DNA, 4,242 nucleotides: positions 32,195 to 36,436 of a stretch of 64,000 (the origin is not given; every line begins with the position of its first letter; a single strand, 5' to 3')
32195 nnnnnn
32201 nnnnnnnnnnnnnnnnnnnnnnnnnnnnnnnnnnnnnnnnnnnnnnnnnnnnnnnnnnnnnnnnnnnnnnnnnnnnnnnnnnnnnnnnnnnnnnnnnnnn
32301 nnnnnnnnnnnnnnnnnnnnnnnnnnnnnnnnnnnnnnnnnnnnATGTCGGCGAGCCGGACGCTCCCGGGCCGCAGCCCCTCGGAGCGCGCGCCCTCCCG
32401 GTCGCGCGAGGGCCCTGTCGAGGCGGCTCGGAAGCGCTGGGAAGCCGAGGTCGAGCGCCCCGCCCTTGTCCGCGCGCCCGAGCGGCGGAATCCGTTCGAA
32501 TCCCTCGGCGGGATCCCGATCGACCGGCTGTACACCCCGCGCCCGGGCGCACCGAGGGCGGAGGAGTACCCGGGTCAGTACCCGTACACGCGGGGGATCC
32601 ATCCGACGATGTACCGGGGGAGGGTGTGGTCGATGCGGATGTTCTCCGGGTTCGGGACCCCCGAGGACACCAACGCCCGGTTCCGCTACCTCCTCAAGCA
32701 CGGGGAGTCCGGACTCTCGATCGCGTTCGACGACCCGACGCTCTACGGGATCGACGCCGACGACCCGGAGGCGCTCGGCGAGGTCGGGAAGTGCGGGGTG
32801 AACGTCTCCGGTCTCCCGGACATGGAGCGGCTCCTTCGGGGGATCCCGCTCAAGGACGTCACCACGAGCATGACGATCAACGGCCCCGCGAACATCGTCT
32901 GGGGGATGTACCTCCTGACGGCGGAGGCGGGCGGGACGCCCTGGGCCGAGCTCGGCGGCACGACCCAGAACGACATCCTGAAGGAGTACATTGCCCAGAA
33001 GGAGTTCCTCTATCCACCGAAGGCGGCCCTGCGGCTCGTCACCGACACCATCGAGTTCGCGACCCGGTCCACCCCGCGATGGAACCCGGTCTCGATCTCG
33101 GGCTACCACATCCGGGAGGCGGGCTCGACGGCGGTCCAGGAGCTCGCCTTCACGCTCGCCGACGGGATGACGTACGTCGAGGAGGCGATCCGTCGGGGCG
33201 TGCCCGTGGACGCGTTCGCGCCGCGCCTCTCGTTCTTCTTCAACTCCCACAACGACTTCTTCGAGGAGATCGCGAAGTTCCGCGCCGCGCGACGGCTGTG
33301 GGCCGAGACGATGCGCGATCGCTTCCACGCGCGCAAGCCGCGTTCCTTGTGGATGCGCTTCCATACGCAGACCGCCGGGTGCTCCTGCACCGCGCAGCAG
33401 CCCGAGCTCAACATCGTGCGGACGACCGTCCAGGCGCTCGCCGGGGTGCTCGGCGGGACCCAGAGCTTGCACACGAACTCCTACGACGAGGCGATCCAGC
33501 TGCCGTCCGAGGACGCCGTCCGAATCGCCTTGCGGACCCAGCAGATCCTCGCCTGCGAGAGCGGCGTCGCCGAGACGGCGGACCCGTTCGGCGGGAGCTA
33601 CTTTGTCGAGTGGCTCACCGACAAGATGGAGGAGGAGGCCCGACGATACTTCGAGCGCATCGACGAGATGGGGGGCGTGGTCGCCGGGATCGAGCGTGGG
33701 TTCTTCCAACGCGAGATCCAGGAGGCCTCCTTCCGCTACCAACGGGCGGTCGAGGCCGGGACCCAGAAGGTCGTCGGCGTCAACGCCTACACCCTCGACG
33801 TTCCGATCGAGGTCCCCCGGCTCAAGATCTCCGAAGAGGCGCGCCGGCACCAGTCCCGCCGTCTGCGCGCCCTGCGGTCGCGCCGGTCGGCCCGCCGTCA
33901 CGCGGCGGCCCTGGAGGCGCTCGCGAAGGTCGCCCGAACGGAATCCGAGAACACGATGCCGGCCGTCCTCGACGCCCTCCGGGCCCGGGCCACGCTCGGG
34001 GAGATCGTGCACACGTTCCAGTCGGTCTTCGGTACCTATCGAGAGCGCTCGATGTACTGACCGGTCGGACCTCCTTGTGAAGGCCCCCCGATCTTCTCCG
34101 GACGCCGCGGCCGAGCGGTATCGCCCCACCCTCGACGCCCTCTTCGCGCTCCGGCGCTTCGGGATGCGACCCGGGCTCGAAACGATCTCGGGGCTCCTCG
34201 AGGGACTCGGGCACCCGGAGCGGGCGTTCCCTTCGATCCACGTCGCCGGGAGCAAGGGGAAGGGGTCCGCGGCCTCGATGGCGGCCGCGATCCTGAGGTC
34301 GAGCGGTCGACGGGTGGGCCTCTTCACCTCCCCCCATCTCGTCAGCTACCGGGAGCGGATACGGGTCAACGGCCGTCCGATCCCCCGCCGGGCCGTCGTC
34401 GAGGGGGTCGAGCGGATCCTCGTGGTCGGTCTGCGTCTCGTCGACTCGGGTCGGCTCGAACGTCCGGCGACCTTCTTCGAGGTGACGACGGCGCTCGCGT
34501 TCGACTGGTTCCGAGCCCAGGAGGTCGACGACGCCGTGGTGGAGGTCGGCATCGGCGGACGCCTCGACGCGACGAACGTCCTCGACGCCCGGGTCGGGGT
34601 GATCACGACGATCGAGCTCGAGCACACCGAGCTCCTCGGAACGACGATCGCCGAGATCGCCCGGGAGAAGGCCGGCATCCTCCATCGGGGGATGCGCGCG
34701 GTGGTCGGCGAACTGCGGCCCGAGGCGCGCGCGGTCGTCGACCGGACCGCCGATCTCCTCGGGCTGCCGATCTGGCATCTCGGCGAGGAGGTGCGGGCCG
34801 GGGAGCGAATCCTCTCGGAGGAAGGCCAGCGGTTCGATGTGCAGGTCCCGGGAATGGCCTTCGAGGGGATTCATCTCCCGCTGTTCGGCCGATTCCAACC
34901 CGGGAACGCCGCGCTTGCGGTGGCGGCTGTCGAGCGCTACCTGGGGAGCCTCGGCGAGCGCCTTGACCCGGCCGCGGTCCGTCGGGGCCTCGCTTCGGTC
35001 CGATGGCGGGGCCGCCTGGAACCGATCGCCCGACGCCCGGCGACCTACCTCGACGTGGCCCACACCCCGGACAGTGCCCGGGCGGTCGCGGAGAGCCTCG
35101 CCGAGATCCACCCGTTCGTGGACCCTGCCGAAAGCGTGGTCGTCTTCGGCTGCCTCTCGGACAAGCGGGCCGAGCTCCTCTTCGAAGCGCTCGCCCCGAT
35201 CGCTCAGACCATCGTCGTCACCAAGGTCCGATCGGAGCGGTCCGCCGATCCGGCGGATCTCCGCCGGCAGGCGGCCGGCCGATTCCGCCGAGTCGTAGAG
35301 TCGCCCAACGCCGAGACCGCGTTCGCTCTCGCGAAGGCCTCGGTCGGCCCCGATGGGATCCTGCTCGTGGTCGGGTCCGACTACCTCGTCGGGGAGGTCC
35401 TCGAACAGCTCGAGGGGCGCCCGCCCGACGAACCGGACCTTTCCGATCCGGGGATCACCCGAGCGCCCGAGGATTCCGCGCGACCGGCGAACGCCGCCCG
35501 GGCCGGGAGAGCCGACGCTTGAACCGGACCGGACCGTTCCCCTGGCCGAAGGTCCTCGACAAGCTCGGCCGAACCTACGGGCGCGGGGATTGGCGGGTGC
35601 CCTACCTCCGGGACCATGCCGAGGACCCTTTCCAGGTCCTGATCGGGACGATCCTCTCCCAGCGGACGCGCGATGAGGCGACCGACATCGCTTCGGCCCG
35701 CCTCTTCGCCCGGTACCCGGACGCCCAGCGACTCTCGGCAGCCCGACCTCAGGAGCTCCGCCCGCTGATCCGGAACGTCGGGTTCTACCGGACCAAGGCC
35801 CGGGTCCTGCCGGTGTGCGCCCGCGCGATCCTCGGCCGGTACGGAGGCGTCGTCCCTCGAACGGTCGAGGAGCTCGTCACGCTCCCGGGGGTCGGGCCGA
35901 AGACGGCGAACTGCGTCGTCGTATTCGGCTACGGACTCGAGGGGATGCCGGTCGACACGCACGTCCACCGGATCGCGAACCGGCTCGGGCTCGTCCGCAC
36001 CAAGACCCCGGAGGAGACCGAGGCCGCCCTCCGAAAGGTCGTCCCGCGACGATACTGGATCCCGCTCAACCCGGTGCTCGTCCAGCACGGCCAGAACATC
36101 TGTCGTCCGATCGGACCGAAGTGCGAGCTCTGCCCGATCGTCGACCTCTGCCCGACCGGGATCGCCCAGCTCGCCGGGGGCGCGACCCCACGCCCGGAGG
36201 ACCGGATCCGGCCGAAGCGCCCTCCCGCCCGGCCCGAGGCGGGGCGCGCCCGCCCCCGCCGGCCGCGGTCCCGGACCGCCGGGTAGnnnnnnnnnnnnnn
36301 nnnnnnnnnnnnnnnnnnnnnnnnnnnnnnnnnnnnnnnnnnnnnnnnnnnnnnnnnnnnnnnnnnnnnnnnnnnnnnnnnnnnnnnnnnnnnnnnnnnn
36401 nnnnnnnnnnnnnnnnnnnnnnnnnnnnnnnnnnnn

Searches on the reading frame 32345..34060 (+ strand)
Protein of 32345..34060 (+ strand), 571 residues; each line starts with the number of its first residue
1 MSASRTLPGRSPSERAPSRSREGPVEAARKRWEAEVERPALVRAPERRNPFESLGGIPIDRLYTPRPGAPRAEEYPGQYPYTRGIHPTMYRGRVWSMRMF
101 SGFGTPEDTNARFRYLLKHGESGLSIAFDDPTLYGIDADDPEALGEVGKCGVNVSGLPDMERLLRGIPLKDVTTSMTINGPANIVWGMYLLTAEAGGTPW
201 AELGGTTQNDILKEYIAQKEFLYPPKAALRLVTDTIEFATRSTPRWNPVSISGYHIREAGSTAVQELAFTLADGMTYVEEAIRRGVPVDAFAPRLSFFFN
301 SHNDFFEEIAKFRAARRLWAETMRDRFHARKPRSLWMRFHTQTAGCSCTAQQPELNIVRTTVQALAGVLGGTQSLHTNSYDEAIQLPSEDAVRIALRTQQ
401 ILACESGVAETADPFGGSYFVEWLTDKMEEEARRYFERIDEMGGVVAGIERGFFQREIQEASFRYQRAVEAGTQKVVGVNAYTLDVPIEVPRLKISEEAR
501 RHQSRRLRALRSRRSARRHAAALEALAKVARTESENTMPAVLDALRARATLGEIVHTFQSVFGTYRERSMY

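Call 38: search_protein_families(library=pfam, proteins=[window:32345-34060:+], max_evalue=0.0001)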
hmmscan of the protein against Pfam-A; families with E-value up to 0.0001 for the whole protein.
window:32345-34060:+ (571 aa): 1 family
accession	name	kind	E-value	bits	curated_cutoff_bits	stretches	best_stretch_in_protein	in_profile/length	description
PF01642.28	MM_CoA_mutase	-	2e-210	700.1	22.1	1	55-563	4-512/512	Methylmalonyl-CoA mutase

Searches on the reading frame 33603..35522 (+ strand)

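Call 38: search_protein_families(library=pfam, proteins=[window:33603-35522:+], max_evalue=0.0001)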
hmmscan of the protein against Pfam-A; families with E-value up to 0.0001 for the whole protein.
window:33603-35522:+ (639 aa): 2 families
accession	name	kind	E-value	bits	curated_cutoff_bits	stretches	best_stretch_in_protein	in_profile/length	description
PF02875.26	Mur_ligase_C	-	4.7e-17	63.4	28.4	1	470-592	1-126/127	Mur ligase, glutamate ligase domain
PF08245.18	Mur_ligase_M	-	6.5e-12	46.3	24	1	214-443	1-200/200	Mur ligase middle domain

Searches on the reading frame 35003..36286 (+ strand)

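Call 38: search_protein_families(library=pfam, proteins=[window:35003-36286:+], max_evalue=0.0001)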
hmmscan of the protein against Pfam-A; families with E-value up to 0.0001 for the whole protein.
window:35003-36286:+ (427 aa): 2 families
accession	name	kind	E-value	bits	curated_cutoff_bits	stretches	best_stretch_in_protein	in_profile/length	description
PF00730.31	HhH-GPD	-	2e-25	89.6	26.2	1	214-348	1-107/108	HhH-GPD superfamily base excision DNA repair protein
PF00633.29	HHH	-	2.2e-10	40.3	24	1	279-306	1-28/30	Helix-hairpin-helix motif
